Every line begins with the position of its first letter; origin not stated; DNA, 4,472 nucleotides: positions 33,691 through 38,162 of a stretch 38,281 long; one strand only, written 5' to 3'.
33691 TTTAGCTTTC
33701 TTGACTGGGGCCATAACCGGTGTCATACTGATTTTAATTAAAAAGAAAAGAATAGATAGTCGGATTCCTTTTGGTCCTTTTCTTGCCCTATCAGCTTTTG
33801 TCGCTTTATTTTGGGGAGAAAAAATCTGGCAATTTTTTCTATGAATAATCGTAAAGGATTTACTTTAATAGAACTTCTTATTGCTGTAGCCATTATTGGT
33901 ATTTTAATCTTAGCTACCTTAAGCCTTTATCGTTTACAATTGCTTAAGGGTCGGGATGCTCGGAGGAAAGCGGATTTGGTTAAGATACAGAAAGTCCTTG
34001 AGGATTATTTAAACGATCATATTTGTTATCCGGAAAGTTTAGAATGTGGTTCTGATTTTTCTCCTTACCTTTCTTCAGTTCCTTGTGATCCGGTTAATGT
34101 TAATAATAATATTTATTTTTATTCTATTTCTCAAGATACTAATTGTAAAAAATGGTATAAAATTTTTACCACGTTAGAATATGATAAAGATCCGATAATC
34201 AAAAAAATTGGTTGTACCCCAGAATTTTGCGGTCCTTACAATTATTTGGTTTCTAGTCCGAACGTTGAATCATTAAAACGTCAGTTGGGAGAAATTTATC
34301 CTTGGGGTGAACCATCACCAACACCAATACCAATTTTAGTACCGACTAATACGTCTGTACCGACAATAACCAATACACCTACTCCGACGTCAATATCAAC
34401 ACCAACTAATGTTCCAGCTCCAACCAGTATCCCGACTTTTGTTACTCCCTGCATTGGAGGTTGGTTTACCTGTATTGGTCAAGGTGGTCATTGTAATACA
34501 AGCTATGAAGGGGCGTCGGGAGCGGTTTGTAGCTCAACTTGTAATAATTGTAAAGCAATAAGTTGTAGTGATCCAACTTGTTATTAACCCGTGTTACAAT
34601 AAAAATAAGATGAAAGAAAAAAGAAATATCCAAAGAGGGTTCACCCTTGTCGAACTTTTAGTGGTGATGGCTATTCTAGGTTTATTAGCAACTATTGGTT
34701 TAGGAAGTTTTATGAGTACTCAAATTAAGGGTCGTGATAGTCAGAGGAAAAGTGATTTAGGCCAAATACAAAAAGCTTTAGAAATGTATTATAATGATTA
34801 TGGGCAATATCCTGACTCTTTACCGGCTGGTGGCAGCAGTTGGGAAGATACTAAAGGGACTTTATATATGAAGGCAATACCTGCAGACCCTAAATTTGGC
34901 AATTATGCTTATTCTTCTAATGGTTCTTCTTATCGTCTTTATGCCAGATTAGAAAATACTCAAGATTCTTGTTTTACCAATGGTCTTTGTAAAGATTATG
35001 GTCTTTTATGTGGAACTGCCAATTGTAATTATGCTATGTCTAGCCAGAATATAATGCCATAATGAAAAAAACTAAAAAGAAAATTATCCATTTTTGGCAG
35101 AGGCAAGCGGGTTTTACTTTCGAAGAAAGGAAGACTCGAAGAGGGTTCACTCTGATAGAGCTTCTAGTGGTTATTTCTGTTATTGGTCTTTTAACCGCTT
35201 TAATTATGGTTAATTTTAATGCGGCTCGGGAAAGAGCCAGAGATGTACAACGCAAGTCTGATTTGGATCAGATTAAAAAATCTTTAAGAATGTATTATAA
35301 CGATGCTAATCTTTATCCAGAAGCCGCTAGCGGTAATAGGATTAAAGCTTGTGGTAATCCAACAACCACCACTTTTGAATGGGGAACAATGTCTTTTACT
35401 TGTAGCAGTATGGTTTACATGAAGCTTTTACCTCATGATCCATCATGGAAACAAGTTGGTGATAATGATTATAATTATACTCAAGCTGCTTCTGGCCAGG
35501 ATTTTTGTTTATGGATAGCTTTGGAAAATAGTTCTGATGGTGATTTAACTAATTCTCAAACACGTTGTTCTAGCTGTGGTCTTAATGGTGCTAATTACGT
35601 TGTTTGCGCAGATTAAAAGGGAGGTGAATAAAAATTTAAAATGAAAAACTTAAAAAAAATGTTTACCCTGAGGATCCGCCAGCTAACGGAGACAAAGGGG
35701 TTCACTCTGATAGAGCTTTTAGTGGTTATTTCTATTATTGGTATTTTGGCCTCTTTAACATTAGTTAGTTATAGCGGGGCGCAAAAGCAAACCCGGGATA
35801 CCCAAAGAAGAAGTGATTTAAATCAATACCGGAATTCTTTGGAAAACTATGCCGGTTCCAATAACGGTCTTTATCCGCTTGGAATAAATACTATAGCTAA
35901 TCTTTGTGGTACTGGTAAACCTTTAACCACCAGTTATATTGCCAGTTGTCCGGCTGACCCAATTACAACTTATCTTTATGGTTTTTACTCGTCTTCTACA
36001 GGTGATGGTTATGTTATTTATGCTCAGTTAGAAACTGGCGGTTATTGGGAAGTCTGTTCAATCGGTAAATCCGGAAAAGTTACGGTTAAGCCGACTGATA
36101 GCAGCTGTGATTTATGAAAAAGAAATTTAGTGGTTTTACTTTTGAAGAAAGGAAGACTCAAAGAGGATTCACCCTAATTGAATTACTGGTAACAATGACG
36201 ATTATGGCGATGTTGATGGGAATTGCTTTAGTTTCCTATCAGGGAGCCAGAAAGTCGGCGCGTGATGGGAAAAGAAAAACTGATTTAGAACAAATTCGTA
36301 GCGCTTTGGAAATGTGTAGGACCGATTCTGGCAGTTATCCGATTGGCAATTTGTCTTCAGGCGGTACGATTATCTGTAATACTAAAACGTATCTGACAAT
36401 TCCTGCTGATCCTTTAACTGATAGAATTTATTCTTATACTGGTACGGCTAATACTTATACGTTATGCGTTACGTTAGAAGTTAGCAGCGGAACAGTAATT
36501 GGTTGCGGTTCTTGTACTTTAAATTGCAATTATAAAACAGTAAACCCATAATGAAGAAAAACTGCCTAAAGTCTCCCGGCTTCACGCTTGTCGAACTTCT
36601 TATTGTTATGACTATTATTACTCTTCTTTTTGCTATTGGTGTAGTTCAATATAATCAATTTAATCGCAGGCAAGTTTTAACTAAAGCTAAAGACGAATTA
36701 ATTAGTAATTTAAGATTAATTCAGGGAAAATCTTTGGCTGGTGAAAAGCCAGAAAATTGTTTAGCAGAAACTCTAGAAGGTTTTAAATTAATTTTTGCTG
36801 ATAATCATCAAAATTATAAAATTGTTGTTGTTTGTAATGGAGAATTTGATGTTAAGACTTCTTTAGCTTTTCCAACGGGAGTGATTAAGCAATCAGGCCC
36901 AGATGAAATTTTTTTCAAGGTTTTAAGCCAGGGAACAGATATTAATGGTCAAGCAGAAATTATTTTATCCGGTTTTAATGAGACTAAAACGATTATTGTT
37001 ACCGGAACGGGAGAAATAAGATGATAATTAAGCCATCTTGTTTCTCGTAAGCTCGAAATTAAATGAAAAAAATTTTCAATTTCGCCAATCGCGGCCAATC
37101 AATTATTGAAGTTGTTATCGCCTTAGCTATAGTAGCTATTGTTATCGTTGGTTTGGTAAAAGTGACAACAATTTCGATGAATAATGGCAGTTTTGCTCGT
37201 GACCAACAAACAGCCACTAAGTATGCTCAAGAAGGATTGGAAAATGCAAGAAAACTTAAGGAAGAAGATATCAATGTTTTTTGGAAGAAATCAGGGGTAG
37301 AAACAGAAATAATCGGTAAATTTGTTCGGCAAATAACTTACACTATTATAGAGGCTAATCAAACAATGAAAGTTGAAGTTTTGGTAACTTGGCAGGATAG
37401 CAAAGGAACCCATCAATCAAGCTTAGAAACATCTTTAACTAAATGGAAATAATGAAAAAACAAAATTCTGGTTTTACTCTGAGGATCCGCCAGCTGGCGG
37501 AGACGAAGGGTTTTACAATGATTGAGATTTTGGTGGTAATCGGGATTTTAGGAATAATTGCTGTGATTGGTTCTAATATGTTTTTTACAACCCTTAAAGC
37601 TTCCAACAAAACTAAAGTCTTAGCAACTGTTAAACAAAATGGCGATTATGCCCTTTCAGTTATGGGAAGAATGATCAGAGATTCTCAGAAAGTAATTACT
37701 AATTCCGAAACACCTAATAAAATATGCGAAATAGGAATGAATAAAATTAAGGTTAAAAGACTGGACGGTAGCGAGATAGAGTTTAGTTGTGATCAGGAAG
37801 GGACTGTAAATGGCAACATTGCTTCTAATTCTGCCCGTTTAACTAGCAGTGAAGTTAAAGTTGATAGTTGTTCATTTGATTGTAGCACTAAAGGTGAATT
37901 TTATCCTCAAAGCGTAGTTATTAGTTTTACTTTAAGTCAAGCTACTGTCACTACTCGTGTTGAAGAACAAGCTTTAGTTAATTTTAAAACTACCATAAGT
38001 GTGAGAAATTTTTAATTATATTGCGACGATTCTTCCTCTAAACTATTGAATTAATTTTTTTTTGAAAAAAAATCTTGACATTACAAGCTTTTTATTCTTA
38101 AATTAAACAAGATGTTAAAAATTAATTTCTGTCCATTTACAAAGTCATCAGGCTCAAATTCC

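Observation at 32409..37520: Five of nine prepilin genes carry a duplicated G-F-T motif and an in-frame insert in the leader region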

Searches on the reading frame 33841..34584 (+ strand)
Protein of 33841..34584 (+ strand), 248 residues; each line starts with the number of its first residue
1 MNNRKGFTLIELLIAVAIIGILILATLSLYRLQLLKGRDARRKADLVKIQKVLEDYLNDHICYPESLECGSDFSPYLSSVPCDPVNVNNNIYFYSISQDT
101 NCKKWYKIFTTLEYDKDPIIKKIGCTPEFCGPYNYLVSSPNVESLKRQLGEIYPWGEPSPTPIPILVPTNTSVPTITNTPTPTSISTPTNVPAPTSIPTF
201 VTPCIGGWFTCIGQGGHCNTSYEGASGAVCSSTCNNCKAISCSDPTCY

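Call 66: search_protein_families(library=pfam, proteins=[window:33841-34584:+], max_evalue=0.01)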
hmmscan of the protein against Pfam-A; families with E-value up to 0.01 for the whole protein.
window:33841-34584:+ (248 aa): 1 family
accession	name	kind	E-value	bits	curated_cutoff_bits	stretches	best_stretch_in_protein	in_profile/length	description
PF07963.17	N_methyl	-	3.6e-10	39.4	21.2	1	1-26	1-26/27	Prokaryotic N-terminal methylation motif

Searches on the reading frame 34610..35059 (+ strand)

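Call 66: search_protein_families(library=pfam, proteins=[window:34610-35059:+], max_evalue=0.01)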
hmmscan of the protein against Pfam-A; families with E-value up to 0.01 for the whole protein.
window:34610-35059:+ (150 aa): 3 families
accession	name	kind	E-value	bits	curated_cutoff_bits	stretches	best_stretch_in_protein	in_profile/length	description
PF07963.17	N_methyl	-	1.2e-09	37.8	21.2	1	6-30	2-26/27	Prokaryotic N-terminal methylation motif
PF08334.16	T2SSG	-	2.5e-05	24.7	21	1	35-107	3-82/108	Type II secretion system (T2SS), protein G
PF16732.10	ComP_DUS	-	0.00014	23.1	27.3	1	34-121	3-83/87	Type IV minor pilin ComP, DNA uptake sequence receptor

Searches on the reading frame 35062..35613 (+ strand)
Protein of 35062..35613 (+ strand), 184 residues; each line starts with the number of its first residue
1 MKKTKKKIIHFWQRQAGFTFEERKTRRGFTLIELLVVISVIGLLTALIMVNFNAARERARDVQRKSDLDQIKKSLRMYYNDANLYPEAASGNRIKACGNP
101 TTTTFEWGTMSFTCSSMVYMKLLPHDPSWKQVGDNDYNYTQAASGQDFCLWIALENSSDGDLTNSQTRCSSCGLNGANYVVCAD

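Call 66: search_protein_families(library=pfam, proteins=[window:35062-35613:+], max_evalue=0.01)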
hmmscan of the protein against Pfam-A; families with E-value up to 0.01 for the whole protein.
window:35062-35613:+ (184 aa): 2 families
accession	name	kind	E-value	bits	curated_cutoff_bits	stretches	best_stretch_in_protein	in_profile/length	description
PF07963.17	N_methyl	-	5.8e-08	32.4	21.2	1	23-48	1-26/27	Prokaryotic N-terminal methylation motif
PF08334.16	T2SSG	-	0.00096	19.6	21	1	56-150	6-87/108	Type II secretion system (T2SS), protein G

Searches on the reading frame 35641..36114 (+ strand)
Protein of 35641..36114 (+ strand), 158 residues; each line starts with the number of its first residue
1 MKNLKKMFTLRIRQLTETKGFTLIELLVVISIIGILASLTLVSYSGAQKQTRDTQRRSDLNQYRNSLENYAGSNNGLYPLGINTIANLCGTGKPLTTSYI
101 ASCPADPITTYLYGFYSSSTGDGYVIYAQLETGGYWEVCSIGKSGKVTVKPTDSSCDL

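Call 66: search_protein_families(library=pfam, proteins=[window:35641-36114:+], max_evalue=0.01)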
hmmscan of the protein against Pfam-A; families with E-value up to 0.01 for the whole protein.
window:35641-36114:+ (158 aa): 1 family
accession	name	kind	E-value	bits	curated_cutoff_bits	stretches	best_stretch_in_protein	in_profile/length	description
PF07963.17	N_methyl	-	2.2e-07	30.6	21.2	1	19-39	5-25/27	Prokaryotic N-terminal methylation motif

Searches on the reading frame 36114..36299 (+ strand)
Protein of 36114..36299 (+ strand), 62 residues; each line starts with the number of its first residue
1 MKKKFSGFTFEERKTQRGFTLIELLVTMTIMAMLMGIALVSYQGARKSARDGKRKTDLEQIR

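Call 63: search_protein_representatives(protein=window:36114-36299:+)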
Query: 62 residues. Proteins with E-value up to 0.001 (for the whole library): 8557; up to 1e-10: 36; up to 1e-30: 0. The best 150 are listed.
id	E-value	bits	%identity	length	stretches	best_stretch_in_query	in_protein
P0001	3.9e-17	76.6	84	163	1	14-62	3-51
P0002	3.3e-16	73.7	84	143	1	14-62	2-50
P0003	5.2e-16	73.0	79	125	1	16-62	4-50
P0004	6.8e-16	72.7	80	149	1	13-62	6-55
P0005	1.6e-15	71.5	45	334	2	8-61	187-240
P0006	2.2e-15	71.1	62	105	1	3-62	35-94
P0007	2.6e-15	70.9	77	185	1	15-62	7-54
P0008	5.8e-15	69.8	81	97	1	16-62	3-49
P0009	7.5e-15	69.5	81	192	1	16-62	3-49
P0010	1.7e-14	68.3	79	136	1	16-62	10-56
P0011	2.0e-14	68.1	62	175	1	7-62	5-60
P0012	3.9e-14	67.2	76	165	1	14-62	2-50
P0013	1.1e-13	65.8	60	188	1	3-62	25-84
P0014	2.1e-13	64.9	38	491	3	11-58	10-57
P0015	4.6e-13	63.9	69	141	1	14-62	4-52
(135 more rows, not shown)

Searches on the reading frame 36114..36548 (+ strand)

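Call 66: search_protein_families(library=pfam, proteins=[window:36114-36548:+], max_evalue=0.01)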
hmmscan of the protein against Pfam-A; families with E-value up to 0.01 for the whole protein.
window:36114-36548:+ (145 aa): 2 families
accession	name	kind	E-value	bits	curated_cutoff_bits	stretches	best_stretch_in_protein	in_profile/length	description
PF07963.17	N_methyl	-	2.6e-10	39.9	21.2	1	13-39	1-27/27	Prokaryotic N-terminal methylation motif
PF08334.16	T2SSG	-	0.0023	18.4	21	1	45-117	5-87/108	Type II secretion system (T2SS), protein G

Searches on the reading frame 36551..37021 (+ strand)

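Call 66: search_protein_families(library=pfam, proteins=[window:36551-37021:+], max_evalue=0.01)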
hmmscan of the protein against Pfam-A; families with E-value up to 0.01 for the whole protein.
window:36551-37021:+ (157 aa): 1 family
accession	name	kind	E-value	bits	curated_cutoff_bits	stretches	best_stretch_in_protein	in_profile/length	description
PF07963.17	N_methyl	-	2.3e-06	27.4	21.2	1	9-29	5-25/27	Prokaryotic N-terminal methylation motif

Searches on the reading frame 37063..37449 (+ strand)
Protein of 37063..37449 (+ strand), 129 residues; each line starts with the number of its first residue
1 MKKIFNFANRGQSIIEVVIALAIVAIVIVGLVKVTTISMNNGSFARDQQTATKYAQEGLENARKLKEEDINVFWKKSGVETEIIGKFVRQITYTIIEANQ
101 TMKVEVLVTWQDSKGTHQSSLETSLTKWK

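Call 66: search_protein_families(library=pfam, proteins=[window:37063-37449:+], max_evalue=0.01)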
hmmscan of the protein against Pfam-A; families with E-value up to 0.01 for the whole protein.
window:37063-37449:+ (129 aa): 1 family
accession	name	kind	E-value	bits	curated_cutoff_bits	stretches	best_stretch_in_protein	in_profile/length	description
PF07963.17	N_methyl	-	2.1e-05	24.3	21.2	1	8-31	3-26/27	Prokaryotic N-terminal methylation motif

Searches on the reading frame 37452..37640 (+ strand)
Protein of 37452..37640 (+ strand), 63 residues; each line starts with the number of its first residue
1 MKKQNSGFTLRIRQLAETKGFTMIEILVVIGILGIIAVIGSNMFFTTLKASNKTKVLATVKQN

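Call 58: find_homologous_proteins(query=window:37452-37640:+, max_evalue=0.001)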
Query window:37452-37640:+: 5 candidates shared short words with the query, none scored E <= 0.001.

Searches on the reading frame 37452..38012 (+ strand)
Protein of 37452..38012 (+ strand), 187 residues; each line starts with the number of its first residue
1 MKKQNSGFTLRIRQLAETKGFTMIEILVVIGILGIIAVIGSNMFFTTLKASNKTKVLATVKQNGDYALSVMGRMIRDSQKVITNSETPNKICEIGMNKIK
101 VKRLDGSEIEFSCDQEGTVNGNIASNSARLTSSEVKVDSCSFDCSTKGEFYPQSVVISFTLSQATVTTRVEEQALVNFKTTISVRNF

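Call 66: search_protein_families(library=pfam, proteins=[window:37452-38012:+], max_evalue=0.01)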
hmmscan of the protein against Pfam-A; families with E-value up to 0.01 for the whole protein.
window:37452-38012:+ (187 aa): 1 family
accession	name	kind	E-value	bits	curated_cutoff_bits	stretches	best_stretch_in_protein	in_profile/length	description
PF07963.17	N_methyl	-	2.2e-05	24.3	21.2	1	19-39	5-25/27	Prokaryotic N-terminal methylation motif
